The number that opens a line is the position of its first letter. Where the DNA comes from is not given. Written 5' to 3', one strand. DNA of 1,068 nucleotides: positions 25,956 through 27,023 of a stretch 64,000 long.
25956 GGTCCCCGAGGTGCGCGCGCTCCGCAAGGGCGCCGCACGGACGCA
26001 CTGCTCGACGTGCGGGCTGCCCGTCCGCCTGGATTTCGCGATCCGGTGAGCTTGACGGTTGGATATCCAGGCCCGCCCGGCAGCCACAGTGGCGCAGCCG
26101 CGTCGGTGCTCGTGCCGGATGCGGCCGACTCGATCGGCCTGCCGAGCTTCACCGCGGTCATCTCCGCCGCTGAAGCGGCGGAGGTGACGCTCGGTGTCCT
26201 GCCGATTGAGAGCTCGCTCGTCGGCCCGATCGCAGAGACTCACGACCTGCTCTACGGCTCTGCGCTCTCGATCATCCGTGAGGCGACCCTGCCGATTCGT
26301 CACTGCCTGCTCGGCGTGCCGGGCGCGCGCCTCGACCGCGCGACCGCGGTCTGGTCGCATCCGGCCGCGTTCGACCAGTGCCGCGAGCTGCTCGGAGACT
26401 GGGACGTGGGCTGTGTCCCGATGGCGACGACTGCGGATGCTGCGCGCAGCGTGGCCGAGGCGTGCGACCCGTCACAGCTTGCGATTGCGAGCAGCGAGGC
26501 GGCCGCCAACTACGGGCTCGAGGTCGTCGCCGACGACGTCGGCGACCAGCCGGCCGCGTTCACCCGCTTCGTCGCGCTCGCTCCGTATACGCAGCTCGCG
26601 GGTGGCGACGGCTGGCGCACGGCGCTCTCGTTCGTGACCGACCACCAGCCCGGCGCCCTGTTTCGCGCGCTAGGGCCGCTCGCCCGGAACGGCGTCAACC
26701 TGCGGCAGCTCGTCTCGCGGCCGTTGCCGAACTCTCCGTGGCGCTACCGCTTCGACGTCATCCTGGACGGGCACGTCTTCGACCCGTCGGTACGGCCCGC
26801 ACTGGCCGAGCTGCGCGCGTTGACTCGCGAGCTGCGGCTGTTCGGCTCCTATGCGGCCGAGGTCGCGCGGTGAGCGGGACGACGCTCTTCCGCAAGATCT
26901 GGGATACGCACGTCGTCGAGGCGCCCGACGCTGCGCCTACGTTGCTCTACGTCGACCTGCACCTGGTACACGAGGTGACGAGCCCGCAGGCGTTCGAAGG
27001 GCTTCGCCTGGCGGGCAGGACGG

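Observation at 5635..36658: Recurrent AT-rich 17-bp palindrome GCTTYA-N5-TRAAGC marks at least 8 intergenic sites of nitrogen and amino-acid genes (candidate uncharacterised regulon)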

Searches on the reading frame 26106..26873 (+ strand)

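Call 27: search_protein_families(library=pfam, proteins=[window:26106-26873:+], max_evalue=0.001)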
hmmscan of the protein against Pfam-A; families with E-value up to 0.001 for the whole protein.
window:26106-26873:+ (255 aa): 2 families
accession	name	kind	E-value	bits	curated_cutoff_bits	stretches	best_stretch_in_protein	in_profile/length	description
PF00800.23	PDT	-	4.7e-41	141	25.2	1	7-159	23-177/181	Prephenate dehydratase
PF01842.31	ACT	-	1.7e-06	28.1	27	1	178-236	7-64/66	ACT domain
